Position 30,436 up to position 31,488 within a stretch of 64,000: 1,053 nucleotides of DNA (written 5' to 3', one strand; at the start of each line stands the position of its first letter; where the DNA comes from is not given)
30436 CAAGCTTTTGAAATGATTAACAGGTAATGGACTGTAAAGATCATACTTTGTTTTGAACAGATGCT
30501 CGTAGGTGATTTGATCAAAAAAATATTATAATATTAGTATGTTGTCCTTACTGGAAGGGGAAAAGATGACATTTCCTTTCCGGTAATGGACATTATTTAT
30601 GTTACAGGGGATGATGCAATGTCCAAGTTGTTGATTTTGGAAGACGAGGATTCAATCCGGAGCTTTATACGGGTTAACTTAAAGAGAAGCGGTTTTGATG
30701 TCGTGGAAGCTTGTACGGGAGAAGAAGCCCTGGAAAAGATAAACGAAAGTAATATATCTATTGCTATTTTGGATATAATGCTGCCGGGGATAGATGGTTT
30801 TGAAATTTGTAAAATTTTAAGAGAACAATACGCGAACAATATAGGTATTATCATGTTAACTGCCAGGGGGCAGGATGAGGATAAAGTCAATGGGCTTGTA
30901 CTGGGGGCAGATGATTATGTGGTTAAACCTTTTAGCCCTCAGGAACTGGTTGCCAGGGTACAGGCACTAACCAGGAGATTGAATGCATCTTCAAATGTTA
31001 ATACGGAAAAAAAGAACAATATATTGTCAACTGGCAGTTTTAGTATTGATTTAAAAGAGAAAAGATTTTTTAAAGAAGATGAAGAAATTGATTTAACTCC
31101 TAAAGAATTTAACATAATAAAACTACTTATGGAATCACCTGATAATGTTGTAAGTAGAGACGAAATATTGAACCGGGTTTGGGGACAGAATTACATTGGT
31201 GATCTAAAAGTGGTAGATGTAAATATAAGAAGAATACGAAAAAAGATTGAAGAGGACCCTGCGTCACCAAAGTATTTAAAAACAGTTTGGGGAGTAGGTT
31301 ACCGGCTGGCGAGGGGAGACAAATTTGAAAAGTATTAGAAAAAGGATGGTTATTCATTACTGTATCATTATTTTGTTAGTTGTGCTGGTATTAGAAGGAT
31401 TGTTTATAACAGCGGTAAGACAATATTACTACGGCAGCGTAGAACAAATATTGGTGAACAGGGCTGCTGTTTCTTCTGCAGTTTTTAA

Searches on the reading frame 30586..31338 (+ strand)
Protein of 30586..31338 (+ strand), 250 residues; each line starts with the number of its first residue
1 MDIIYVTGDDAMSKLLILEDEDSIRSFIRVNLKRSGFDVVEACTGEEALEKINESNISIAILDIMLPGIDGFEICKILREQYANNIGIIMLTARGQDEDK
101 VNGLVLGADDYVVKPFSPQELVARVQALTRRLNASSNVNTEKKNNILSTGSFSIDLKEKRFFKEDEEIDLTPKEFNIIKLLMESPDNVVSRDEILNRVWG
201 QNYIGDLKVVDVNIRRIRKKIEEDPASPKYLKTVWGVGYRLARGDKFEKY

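Call 18: find_encoding_contigs(protein=window:30586-31338:+, flank=10000, max_places=4)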
Protein window:30586-31338:+ (250 aa): 1 contig read that carries it; 1 place shown.
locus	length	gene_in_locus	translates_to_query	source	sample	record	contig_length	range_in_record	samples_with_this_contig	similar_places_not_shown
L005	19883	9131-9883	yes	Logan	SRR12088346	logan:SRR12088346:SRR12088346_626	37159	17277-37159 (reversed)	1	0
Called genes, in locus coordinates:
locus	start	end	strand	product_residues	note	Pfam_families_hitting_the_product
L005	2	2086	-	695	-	?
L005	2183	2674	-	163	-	-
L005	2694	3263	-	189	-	-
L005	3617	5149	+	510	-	-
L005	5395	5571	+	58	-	-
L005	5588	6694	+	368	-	PF00724:Oxidored_FMN, PF01207:Dus (faint), PF00977:His_biosynth (weak)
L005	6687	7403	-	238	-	PF27120:YybI_C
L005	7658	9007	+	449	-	PF13517:FG-GAP_3 (faint)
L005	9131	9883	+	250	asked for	PF23198:PDE8A_N (faint), PF00072:Response_reg, PF00486:Trans_reg_C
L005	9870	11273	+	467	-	PF00672:HAMP, PF00512:HisKA, PF02518:HATPase_c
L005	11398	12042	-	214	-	PF13487:HD_5, PF08668:HDOD (faint), PF01966:HD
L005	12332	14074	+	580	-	PF07694:5TM-5TMR_LYT, PF13185:GAF_2 (weak), PF15714:SpoVT_C (weak), PF13492:GAF_3 (weak), PF06580:His_kinase, PF02518:HATPase_c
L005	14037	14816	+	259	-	PF00072:Response_reg, PF04397:LytTR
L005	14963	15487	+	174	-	PF26226:DUF8052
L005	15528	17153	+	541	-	PF02554:CstA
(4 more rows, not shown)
